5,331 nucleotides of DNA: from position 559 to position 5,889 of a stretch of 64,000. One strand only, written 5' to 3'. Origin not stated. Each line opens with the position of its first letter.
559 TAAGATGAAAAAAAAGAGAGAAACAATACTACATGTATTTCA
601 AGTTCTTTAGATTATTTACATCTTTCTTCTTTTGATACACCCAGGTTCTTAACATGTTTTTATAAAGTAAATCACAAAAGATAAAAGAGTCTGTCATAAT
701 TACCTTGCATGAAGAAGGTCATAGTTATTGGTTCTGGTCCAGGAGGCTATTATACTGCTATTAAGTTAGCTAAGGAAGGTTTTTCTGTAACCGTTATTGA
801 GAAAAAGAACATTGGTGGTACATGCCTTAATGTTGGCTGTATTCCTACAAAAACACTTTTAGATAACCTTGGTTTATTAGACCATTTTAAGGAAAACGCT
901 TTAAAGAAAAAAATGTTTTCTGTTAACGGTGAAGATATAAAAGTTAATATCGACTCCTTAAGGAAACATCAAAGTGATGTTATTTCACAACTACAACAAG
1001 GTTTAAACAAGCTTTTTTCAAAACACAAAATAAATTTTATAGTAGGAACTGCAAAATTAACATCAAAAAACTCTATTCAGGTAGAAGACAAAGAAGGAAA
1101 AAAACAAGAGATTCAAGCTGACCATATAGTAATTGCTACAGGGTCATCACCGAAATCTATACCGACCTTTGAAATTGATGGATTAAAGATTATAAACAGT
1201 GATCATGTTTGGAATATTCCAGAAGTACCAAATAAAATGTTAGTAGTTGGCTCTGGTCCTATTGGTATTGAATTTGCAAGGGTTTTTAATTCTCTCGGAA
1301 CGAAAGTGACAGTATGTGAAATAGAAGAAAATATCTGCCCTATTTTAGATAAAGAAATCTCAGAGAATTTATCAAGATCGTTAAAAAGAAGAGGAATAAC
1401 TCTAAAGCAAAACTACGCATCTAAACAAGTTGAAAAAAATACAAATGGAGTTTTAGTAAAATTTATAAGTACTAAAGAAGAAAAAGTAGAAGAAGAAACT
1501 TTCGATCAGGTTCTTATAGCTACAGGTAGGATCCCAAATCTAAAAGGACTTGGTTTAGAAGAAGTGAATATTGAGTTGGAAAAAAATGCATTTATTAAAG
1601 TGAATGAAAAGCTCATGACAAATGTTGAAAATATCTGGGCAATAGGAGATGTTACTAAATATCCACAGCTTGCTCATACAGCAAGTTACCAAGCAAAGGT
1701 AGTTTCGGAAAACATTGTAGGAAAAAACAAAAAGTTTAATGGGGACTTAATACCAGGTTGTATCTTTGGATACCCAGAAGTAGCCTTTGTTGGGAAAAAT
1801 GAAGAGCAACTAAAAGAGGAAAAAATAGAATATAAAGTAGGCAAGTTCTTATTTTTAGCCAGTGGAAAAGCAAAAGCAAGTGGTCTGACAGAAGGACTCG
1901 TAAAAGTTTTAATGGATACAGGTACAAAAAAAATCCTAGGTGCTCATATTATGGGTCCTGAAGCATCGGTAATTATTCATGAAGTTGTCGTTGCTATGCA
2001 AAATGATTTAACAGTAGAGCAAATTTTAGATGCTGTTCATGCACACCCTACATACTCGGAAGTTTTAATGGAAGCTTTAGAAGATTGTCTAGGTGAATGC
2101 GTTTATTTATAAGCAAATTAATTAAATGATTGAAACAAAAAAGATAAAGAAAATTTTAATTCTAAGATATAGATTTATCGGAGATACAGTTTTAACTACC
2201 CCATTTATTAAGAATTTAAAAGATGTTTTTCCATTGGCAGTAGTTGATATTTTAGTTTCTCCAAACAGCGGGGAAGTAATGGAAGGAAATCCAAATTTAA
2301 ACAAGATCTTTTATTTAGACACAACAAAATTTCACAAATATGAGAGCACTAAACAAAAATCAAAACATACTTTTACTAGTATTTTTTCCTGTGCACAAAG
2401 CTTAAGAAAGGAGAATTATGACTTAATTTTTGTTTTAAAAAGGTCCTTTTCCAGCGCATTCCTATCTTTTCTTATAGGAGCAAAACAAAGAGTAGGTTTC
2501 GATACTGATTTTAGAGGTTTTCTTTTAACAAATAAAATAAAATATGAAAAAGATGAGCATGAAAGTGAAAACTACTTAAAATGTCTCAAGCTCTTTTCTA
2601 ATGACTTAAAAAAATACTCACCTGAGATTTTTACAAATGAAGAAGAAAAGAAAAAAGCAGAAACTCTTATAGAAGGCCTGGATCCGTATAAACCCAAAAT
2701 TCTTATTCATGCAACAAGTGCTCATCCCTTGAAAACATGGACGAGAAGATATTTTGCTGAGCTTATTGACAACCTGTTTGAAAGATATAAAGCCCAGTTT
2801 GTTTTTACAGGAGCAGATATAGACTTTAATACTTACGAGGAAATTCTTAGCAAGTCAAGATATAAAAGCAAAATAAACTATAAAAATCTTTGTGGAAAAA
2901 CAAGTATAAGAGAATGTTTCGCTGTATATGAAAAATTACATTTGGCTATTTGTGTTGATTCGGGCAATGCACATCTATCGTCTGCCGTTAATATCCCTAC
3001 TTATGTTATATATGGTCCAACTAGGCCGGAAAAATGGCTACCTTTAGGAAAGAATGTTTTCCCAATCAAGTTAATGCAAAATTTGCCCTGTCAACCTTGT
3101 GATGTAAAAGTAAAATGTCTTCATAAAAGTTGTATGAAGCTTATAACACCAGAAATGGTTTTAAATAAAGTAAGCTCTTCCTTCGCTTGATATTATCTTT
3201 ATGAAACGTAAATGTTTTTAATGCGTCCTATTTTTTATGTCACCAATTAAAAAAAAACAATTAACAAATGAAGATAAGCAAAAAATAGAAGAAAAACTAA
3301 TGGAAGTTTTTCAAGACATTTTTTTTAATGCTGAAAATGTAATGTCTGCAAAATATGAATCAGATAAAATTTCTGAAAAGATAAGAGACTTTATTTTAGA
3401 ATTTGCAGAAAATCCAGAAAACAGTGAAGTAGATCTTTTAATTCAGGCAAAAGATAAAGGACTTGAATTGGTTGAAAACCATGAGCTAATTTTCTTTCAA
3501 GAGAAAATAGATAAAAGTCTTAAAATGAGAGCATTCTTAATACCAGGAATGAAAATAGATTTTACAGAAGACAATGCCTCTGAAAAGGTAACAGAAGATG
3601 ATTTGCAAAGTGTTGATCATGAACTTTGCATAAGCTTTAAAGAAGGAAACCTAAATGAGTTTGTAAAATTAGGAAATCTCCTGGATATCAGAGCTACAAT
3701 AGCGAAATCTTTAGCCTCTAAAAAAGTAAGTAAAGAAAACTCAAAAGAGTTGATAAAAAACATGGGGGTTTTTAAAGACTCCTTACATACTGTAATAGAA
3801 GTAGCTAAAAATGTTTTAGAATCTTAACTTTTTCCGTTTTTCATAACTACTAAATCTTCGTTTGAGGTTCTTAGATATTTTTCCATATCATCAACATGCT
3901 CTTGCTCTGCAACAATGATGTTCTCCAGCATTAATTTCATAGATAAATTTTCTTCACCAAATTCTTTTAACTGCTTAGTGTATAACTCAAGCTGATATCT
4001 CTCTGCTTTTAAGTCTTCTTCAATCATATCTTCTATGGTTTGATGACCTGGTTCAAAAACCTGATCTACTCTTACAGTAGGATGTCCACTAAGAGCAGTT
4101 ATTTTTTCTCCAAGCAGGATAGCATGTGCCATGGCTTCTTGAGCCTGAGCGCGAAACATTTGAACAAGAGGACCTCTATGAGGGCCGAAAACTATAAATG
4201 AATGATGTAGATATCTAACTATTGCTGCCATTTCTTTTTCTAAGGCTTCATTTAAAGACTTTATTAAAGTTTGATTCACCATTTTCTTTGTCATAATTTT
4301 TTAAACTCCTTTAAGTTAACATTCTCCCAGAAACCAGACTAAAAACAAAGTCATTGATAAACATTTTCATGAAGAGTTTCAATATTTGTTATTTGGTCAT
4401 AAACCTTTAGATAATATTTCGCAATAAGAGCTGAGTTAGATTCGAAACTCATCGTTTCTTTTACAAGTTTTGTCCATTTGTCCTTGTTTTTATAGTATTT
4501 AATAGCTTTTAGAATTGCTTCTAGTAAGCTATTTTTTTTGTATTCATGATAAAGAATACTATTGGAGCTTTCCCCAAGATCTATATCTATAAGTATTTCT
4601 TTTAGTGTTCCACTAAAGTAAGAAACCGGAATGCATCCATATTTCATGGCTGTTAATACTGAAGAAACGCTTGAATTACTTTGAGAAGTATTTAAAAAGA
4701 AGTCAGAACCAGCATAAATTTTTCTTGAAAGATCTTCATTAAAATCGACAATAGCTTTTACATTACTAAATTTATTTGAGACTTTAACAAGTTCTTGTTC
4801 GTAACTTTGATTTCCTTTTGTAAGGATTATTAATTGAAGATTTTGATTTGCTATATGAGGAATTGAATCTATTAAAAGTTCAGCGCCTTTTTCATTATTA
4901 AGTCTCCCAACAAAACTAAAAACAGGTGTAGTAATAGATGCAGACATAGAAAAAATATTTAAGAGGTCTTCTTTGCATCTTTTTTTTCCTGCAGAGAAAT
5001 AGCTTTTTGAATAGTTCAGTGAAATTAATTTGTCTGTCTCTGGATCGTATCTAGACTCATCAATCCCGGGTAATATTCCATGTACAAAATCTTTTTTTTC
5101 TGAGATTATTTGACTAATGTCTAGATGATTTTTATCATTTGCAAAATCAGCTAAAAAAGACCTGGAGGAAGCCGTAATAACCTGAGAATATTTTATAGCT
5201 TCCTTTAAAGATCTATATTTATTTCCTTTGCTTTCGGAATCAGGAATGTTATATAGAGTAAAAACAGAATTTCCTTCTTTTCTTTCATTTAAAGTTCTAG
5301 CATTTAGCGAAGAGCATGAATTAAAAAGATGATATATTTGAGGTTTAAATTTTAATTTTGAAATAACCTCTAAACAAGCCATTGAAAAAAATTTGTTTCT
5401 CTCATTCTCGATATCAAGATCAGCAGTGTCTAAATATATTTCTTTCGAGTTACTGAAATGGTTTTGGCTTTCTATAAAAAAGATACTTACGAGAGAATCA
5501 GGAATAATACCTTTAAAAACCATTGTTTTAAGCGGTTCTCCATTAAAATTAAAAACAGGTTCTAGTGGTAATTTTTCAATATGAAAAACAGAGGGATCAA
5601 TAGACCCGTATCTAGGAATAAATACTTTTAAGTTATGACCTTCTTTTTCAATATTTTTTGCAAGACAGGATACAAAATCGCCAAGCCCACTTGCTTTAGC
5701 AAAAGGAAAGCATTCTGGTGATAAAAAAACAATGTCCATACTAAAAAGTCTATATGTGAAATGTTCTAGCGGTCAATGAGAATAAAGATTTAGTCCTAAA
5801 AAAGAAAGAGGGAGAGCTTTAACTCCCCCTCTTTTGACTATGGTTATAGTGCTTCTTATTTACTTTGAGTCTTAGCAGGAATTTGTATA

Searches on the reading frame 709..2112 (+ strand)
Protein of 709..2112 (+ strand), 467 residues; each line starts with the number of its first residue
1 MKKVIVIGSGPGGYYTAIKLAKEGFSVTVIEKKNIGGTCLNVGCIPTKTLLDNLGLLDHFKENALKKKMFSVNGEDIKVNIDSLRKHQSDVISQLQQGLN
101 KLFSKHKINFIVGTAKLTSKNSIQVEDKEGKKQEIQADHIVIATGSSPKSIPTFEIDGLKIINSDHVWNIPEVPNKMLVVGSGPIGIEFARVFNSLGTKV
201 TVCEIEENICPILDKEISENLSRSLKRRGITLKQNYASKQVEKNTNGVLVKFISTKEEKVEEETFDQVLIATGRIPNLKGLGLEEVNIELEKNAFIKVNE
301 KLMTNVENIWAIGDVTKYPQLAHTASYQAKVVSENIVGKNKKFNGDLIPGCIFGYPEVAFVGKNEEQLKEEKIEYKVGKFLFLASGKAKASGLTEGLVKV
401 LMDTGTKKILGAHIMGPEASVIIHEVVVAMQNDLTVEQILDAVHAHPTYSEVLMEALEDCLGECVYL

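Call 62: search_protein_families(library=pfam, proteins=[window:709-2112:+], max_evalue=0.00001)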
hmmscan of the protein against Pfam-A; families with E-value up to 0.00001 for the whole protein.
window:709-2112:+ (467 aa): 14 families
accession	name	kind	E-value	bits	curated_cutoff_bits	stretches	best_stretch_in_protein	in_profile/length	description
PF07992.20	Pyr_redox_2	-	1.7e-69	234.9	26.1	1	2-329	1-291/291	Pyridine nucleotide-disulphide oxidoreductase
PF02852.28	Pyr_redox_dim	-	3.1e-35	121.1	25.3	1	348-456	1-109/110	Pyridine nucleotide-disulphide oxidoreductase, dimerisation domain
PF00070.33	Pyr_redox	-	4.6e-22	78.8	22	1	176-248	1-74/82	Pyridine nucleotide-disulphide oxidoreductase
PF13738.12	Pyr_redox_3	-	6.1e-15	55.7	30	1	130-313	118-305/305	Pyridine nucleotide-disulphide oxidoreductase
PF03486.20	HI0933_like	-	8.5e-12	45.5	50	0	3-37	2-36/244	HI0933-like protein Rossmann domain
PF01494.25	FAD_binding_3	-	8.4e-11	42.1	22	1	3-111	3-114/349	FAD binding domain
PF13450.12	NAD_binding_8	-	2.5e-09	37.7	21.9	1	6-39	1-35/68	NAD(P)-binding Rossmann-like domain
PF01266.30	DAO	-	1.8e-08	34.8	27.9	0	3-38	1-38/353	FAD dependent oxidoreductase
PF02737.24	3HCDH_N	-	1.8e-07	31.7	22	0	178-234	3-57/180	3-hydroxyacyl-CoA dehydrogenase, NAD binding domain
PF00890.30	FAD_binding_2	-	3e-07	30.4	20.4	0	4-34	2-32/414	FAD binding domain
PF12831.13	FAD_oxidored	-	4.7e-07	29.9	27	1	4-145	2-145/416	FAD dependent oxidoreductase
PF01134.28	GIDA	-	4e-06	26.6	22.1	0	3-242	1-228/391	Glucose inhibited division protein A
PF13241.12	NAD_binding_7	-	7.6e-06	26.9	22.1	0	176-266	9-80/104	Putative NAD(P)-binding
PF13434.12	Lys_Orn_oxgnase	-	7.6e-06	25.7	21.3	0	119-191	130-205/339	L-lysine 6-monooxygenase/L-ornithine 5-monooxygenase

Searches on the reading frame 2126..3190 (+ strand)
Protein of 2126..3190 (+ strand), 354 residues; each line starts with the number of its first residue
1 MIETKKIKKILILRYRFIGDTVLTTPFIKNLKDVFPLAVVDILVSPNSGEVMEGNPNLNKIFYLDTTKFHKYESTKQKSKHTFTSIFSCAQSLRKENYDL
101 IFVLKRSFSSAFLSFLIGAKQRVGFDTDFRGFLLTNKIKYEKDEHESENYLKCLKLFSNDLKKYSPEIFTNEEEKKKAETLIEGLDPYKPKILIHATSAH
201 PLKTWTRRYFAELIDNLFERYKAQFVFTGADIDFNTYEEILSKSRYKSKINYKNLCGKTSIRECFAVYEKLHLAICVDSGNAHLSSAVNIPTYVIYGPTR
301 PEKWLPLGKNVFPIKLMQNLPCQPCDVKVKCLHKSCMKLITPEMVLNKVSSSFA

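Call 62: search_protein_families(library=pfam, proteins=[window:2126-3190:+], max_evalue=0.00001)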
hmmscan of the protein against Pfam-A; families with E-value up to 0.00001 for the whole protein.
window:2126-3190:+ (354 aa): 1 family
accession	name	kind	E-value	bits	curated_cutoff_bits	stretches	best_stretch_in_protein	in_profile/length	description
PF01075.23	Glyco_transf_9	-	1.1e-38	133.4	22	1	87-332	2-243/247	Glycosyltransferase family 9 (heptosyltransferase)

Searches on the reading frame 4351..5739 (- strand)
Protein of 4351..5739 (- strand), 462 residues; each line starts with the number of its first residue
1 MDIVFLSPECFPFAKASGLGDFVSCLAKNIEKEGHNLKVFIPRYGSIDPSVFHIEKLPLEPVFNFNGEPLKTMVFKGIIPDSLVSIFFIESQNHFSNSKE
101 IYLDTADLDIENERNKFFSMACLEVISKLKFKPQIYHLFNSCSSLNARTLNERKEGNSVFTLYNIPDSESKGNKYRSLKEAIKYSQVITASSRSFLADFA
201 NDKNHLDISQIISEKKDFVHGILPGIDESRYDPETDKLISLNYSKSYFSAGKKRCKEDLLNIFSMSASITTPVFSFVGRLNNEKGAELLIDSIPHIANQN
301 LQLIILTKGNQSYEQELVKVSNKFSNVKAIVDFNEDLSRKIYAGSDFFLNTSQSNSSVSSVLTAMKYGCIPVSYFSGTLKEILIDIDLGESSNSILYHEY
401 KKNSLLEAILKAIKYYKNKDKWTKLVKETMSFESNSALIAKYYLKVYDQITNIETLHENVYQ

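Call 62: search_protein_families(library=pfam, proteins=[window:4351-5739:-], max_evalue=0.00001)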
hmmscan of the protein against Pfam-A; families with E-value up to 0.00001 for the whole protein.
window:4351-5739:- (462 aa): 3 families
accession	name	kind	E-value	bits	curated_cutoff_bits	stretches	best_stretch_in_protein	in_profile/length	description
PF08323.17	Glyco_transf_5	-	5.8e-23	82.3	22.7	1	3-165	2-168/239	Starch synthase catalytic domain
PF13692.12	Glyco_trans_1_4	-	1.4e-12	48.5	27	1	272-413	2-140/142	Glycosyl transferases group 1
PF00534.26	Glycos_transf_1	-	1.7e-12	47.7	26.4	1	271-424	15-167/172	Glycosyl transferases group 1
